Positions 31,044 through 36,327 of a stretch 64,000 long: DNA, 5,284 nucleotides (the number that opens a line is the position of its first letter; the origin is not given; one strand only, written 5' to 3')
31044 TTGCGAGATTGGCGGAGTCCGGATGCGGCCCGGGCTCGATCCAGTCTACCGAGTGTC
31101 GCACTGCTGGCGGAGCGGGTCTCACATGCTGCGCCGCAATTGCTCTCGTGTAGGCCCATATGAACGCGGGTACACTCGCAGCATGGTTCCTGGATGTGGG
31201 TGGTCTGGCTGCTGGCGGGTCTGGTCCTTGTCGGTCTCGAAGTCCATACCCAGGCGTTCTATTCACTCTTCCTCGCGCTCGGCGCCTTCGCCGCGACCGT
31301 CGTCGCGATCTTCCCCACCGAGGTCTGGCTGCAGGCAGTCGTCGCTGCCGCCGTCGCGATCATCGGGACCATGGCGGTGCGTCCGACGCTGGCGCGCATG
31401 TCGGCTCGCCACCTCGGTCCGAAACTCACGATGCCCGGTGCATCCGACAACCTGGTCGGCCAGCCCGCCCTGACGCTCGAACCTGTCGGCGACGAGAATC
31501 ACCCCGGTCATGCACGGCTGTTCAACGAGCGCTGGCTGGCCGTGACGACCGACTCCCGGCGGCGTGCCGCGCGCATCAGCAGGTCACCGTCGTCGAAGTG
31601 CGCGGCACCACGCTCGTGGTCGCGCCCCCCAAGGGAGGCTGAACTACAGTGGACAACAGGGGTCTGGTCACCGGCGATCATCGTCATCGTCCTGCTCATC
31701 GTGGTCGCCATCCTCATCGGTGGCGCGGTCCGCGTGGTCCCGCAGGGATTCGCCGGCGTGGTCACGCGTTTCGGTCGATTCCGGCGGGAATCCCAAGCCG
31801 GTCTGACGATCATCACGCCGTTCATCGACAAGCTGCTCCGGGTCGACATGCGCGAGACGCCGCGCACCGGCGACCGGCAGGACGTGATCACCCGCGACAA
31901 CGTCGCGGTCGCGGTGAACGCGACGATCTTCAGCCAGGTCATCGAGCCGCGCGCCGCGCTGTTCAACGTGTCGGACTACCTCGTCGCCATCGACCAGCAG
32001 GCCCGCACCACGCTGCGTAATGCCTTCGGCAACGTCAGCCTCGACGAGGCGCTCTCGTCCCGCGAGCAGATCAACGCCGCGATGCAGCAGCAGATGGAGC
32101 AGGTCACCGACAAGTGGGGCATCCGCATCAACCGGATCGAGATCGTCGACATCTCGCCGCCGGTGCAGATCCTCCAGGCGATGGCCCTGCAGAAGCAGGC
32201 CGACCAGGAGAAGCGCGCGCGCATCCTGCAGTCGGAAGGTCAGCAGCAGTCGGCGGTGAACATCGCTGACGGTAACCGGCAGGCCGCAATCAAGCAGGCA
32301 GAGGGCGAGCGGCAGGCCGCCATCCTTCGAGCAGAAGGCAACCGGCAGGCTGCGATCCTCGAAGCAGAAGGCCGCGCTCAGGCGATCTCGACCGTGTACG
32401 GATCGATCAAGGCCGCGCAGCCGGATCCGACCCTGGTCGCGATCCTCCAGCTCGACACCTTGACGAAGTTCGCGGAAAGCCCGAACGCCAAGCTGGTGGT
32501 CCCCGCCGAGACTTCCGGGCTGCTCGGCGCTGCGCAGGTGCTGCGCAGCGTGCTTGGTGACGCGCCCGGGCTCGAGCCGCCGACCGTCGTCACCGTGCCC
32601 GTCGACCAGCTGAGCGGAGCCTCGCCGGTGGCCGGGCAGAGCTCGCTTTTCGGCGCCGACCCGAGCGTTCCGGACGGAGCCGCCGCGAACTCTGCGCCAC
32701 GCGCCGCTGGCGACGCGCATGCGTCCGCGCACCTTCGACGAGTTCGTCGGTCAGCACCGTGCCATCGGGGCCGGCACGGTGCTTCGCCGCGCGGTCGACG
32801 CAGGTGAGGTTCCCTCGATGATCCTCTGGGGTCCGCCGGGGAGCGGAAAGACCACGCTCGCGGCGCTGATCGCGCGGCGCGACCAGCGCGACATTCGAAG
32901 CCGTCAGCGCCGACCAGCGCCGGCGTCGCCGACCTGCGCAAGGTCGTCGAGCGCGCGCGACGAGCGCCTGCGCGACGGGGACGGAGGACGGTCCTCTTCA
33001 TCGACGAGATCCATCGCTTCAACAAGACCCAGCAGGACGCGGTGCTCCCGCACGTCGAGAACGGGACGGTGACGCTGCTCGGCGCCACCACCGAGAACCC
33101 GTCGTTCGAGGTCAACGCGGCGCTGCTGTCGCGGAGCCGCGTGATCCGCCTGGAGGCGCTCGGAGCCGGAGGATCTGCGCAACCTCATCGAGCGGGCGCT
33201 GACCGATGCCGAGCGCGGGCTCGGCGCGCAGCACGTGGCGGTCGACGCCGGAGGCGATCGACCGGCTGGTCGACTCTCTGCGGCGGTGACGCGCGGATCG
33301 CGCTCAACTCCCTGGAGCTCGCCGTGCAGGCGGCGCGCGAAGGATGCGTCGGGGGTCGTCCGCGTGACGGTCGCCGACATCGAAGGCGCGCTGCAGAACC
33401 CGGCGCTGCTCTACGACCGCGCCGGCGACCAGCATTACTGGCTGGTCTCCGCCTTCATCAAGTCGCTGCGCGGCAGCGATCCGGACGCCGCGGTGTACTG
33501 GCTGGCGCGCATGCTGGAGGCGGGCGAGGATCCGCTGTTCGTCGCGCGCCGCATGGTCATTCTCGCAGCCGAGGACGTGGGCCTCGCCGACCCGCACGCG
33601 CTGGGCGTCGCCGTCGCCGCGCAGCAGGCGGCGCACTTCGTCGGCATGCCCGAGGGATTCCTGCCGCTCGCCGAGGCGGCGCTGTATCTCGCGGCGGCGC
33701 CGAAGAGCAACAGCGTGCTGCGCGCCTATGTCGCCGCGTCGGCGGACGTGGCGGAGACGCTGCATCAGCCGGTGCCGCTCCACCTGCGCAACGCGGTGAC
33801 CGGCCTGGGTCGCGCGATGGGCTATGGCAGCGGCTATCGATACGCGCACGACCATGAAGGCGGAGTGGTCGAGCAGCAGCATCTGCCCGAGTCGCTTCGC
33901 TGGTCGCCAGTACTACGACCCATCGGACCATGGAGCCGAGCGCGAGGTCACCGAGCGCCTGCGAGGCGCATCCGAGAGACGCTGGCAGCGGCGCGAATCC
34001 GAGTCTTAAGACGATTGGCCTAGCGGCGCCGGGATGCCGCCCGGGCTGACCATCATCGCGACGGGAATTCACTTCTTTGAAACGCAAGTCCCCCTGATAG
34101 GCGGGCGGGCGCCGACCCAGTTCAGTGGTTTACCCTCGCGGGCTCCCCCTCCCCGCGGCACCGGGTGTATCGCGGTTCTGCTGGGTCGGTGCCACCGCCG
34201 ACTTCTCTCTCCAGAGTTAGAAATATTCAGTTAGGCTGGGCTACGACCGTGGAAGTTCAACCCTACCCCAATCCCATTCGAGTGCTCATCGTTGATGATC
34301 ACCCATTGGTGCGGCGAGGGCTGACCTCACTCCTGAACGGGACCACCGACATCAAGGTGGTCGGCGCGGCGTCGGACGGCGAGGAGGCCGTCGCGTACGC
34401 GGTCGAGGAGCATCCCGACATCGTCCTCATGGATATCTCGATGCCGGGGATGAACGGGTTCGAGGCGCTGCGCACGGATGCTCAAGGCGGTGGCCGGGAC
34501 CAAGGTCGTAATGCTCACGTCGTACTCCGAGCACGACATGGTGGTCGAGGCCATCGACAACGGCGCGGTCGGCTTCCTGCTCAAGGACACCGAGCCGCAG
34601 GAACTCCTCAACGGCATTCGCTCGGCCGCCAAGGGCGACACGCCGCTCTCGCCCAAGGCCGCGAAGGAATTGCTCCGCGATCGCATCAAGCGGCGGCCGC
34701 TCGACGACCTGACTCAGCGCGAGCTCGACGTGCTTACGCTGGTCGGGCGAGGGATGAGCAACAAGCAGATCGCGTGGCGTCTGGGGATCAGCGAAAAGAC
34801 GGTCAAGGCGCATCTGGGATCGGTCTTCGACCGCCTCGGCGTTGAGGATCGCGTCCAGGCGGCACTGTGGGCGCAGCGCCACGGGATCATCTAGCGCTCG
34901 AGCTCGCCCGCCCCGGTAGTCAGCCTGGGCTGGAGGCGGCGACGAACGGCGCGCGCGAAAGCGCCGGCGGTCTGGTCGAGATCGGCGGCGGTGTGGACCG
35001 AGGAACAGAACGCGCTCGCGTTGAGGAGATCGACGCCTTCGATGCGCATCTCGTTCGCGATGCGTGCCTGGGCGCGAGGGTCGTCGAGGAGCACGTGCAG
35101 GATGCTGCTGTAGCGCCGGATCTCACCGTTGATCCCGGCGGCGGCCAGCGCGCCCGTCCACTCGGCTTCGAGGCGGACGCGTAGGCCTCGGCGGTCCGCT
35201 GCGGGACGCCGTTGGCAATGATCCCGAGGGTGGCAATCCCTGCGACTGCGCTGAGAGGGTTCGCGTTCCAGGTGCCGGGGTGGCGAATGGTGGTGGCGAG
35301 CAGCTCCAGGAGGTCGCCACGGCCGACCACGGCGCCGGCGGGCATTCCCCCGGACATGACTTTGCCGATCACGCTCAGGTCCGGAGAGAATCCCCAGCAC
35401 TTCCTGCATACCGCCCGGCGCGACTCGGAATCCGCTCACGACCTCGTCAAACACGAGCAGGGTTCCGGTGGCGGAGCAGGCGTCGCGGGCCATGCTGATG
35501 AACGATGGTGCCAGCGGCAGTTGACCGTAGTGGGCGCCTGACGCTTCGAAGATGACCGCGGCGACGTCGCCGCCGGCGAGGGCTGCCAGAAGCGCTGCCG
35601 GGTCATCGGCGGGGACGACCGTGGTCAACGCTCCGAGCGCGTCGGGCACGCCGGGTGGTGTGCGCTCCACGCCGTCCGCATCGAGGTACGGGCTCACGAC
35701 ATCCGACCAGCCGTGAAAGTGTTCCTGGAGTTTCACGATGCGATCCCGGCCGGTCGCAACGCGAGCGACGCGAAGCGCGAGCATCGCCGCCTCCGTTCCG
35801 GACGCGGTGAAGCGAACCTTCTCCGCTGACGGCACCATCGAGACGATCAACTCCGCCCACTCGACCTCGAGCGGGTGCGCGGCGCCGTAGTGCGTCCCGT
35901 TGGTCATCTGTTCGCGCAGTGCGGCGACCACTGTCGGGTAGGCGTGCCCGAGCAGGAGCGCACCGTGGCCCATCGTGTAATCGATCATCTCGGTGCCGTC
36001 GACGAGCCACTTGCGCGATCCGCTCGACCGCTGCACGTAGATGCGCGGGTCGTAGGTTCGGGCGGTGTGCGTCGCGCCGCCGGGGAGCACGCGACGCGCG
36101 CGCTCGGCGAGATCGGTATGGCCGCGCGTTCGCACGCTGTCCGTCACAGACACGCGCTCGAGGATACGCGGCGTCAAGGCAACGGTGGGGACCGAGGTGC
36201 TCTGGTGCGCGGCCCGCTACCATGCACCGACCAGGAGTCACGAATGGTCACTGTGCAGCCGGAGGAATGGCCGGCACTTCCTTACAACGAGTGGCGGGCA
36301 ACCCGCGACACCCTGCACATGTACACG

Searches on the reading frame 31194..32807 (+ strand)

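Call 68: search_protein_families(library=pfam, proteins=[window:31194-32807:+], max_evalue=0.00001)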
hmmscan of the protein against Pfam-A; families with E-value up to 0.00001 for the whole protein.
window:31194-32807:+ (537 aa): 1 family
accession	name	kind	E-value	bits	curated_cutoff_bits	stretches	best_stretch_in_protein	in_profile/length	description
PF01145.31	Band_7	-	6.1e-35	121.3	23.6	1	181-350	2-175/176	SPFH domain / Band 7 family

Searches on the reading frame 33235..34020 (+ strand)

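Call 93: search_protein_families(library=pfam, proteins=[window:33235-34020:+], max_evalue=0.001)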
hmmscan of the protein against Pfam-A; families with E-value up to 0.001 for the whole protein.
window:33235-34020:+ (262 aa): 2 families
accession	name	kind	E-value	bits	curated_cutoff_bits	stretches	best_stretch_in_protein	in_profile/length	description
PF12002.13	MgsA_C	-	9.3e-61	205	27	1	80-222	1-143/167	MgsA AAA+ ATPase C terminal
PF16193.11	AAA_assoc_2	-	3.2e-11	43.7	34.3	1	36-79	38-81/81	AAA C-terminal domain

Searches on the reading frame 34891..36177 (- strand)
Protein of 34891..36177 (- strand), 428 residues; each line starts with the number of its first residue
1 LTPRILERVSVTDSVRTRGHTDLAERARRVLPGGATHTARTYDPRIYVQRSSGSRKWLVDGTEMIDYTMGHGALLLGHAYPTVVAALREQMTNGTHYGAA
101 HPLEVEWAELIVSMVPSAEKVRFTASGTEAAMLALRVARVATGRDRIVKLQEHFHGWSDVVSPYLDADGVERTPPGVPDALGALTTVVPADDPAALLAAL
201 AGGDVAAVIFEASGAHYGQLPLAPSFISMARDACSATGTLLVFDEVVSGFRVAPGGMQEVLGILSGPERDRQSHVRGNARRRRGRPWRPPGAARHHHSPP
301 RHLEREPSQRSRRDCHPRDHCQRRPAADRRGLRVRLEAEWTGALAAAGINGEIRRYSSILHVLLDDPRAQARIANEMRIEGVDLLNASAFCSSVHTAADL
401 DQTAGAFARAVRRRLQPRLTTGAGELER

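Call 69: search_protein_families(library=pfam, proteins=[window:34891-36177:-], max_evalue=0.00001)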
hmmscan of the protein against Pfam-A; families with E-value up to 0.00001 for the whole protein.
window:34891-36177:- (428 aa): 1 family
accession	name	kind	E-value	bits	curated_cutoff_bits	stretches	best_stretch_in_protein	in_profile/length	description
PF00202.27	Aminotran_3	-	4.9e-31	108.2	30.5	1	41-250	5-236/403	Aminotransferase class-III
